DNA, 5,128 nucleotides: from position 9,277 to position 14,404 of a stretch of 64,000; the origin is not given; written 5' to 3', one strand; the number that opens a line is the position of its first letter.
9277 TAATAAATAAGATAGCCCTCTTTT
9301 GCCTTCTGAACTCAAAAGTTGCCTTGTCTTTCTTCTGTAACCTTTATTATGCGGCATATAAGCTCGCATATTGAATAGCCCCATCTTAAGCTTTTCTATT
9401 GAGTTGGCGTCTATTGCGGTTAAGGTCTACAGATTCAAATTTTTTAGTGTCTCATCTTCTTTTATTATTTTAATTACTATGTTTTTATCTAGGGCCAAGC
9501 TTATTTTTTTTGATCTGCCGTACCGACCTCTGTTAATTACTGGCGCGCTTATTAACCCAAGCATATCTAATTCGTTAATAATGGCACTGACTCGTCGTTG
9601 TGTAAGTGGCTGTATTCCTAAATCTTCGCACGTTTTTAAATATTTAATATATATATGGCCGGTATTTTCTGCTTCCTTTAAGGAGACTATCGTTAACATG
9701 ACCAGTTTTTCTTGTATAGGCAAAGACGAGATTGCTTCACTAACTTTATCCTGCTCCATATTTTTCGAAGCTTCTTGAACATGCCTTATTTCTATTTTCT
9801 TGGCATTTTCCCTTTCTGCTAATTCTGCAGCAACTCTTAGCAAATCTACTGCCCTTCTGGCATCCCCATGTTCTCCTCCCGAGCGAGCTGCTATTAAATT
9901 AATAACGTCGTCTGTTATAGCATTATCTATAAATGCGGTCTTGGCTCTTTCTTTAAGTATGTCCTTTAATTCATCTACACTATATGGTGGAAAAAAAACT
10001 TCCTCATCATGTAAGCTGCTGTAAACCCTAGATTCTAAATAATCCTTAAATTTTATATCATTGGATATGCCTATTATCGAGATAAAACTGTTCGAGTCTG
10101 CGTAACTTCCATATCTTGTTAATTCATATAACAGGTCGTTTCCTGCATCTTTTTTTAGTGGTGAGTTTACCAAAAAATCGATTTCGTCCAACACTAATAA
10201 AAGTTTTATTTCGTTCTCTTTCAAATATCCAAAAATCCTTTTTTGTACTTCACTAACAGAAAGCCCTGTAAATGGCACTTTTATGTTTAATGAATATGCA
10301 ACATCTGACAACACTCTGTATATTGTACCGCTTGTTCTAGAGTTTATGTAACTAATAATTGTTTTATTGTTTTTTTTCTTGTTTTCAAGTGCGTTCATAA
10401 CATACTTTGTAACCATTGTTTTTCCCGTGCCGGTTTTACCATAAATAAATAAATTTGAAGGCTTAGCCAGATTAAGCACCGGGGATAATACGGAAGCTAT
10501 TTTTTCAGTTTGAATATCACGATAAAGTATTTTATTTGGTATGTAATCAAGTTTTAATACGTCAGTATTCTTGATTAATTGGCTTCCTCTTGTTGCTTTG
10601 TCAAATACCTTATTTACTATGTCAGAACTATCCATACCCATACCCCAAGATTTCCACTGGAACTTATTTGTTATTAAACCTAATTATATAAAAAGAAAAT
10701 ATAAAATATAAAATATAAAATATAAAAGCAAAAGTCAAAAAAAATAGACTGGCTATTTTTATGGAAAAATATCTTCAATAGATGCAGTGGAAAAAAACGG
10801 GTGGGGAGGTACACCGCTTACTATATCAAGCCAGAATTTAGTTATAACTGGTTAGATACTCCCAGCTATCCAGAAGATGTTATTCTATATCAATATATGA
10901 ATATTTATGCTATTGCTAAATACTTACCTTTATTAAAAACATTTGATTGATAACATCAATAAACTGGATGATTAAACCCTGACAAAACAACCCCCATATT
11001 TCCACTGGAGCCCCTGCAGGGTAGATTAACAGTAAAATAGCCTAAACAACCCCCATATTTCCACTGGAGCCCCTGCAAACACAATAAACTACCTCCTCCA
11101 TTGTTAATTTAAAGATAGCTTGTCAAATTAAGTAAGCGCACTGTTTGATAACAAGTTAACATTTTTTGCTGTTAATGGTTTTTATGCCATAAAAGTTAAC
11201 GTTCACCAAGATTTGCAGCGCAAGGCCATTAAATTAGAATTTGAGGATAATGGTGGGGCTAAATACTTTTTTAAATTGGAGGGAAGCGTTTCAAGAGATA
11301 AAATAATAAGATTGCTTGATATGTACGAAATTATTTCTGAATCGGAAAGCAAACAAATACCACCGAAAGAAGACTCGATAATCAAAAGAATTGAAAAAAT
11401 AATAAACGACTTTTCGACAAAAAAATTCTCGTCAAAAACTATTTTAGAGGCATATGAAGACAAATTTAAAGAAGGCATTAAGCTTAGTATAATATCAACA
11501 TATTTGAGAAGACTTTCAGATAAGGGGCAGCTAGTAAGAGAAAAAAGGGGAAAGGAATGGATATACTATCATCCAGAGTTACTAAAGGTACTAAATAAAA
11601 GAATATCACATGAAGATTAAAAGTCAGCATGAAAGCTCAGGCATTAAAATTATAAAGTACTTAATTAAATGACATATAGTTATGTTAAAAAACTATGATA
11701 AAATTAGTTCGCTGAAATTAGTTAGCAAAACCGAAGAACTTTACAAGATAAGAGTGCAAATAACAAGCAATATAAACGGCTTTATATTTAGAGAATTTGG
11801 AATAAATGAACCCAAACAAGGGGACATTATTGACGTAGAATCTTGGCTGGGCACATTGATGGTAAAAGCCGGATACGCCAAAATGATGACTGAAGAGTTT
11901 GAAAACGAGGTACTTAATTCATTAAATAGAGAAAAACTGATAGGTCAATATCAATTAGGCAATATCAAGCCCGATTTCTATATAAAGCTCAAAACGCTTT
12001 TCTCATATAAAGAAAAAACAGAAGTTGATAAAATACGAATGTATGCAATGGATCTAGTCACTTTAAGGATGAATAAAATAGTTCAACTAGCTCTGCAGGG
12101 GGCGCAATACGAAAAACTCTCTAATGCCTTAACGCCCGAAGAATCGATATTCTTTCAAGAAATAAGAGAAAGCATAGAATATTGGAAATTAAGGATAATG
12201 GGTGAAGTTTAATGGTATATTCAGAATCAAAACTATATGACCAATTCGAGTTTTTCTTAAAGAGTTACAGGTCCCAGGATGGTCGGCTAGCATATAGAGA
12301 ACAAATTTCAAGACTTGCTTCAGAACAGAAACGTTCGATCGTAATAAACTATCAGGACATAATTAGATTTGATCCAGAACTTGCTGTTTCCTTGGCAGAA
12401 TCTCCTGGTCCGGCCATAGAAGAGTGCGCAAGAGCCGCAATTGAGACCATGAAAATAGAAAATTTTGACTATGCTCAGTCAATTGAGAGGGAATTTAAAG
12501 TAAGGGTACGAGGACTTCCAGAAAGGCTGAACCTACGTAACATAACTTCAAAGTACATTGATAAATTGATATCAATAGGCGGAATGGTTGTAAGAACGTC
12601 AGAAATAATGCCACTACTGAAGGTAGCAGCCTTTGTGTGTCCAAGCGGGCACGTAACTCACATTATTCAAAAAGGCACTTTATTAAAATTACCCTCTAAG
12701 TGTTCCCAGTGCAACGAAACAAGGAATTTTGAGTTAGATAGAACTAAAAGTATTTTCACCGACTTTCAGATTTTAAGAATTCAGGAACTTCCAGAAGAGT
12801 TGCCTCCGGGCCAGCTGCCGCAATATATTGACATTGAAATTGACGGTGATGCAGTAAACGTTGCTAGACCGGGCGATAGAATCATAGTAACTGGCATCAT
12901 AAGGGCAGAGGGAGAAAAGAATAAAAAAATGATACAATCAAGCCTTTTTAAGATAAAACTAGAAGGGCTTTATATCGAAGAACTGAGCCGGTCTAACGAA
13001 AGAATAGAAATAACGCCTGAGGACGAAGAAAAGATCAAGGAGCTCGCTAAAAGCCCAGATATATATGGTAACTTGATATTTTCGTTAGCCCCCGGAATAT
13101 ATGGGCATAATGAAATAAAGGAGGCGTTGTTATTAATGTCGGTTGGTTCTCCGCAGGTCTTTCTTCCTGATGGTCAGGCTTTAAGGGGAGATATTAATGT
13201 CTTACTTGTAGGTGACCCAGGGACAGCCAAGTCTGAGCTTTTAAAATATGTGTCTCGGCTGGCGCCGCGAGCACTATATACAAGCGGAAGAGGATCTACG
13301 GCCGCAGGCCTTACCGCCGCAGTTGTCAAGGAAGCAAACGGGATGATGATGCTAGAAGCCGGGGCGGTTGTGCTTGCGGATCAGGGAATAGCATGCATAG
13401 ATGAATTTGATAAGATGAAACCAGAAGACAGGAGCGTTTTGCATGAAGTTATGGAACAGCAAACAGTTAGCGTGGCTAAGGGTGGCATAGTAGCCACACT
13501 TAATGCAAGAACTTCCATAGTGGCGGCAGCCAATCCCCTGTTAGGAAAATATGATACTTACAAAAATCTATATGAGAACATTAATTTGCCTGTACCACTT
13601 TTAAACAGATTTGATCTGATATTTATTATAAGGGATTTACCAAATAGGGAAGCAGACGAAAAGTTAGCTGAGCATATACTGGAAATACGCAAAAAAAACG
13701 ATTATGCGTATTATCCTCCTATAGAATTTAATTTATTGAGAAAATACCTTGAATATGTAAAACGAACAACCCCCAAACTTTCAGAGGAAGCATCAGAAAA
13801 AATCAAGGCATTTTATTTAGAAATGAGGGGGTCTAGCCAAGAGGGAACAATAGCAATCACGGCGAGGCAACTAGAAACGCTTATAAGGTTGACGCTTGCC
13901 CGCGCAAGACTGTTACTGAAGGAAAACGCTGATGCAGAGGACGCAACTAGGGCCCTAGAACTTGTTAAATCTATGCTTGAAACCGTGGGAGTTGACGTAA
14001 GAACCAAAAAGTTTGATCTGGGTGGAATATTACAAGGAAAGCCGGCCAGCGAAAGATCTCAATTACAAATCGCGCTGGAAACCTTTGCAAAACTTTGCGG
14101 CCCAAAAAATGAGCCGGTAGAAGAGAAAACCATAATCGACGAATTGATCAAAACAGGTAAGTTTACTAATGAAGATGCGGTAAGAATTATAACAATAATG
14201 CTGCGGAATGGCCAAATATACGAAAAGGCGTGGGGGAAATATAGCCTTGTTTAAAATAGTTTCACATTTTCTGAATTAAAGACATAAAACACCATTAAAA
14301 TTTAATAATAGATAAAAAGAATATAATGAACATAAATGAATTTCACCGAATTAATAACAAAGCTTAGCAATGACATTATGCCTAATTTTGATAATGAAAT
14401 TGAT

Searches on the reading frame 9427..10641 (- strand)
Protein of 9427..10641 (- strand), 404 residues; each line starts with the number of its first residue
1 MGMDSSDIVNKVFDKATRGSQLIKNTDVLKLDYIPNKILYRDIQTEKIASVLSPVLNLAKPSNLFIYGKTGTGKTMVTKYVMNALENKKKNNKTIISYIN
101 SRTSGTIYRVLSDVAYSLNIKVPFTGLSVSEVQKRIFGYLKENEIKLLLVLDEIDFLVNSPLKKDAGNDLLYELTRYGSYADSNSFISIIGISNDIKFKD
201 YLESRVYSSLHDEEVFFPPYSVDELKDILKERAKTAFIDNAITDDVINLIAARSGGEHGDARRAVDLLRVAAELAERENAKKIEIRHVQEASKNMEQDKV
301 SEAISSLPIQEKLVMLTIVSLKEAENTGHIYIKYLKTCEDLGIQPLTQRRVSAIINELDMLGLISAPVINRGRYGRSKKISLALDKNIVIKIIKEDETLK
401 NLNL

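Call 91: search_protein_families(library=pfam, proteins=[window:9427-10641:-], max_evalue=0.00001)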
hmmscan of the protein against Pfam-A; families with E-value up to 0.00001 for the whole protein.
window:9427-10641:- (404 aa): 7 families
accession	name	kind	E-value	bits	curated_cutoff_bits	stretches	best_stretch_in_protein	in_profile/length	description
PF09079.17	Cdc6_C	-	8.6e-27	93.4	25.1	1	302-391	1-95/96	CDC6, C terminal winged helix domain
PF22703.2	Cdc6_lid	-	1.7e-22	79.5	27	1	226-292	1-67/68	Cdc6 AAA+ ATPase-type lid domain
PF22606.2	Cdc6-ORC-like_ATPase_lid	-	2.3e-12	47.1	27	1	220-278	1-59/60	Cdc6/ORC-like, ATPase lid domain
PF13401.12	AAA_22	-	3.8e-10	40.6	27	1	62-174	6-104/130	AAA domain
PF00004.35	AAA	-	1.3e-06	29.3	21.2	0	65-196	2-111/131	ATPase family associated with various cellular activities (AAA)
PF13191.12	AAA_16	-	1.6e-06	29.2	32.6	0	39-175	3-156/167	AAA ATPase domain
PF01637.24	ATPase_2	-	9e-06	26.1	33.2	1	60-200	19-162/225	ATPase domain predominantly from Archaea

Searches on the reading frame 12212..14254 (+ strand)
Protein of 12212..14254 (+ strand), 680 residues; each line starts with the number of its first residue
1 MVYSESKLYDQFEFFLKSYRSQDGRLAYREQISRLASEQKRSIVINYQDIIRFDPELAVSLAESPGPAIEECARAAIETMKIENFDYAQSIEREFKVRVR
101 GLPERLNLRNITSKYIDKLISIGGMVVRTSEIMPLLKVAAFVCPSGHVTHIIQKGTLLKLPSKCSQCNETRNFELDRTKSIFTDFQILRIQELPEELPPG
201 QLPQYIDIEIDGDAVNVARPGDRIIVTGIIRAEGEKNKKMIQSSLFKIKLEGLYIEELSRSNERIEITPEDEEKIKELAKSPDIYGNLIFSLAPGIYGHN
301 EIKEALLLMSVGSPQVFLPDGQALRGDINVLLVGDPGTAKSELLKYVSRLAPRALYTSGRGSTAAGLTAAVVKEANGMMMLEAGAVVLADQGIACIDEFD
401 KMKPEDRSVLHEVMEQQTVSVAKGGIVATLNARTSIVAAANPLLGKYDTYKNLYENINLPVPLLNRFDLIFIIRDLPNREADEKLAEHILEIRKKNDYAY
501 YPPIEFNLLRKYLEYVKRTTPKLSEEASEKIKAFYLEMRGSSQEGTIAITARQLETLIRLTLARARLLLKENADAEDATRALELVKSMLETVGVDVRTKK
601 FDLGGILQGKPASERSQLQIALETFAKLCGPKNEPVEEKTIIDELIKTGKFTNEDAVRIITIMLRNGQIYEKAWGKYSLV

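Call 91: search_protein_families(library=pfam, proteins=[window:12212-14254:+], max_evalue=0.00001)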
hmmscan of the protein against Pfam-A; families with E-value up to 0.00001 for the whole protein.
window:12212-14254:+ (680 aa): 6 families
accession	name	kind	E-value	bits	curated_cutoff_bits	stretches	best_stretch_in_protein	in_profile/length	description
PF00493.29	MCM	-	2e-94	315.3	23.3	1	271-492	1-223/224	MCM P-loop domain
PF17207.9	MCM_OB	-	2.4e-33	115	24.8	1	108-232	2-124/126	MCM OB domain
PF17855.7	MCM_lid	-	2.2e-22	79.8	27.4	1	508-588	2-86/87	MCM AAA-lid domain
PF14551.11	MCM_N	-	4.4e-15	56.3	24.9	1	11-100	3-94/95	MCM N-terminal domain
PF07728.20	AAA_5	-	5.3e-10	39.9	22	1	329-444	1-125/139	AAA domain (dynein-related subfamily)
PF01078.27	Mg_chelatase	-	9.2e-10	38.7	20.3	1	379-448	95-165/207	Magnesium chelatase, subunit ChlI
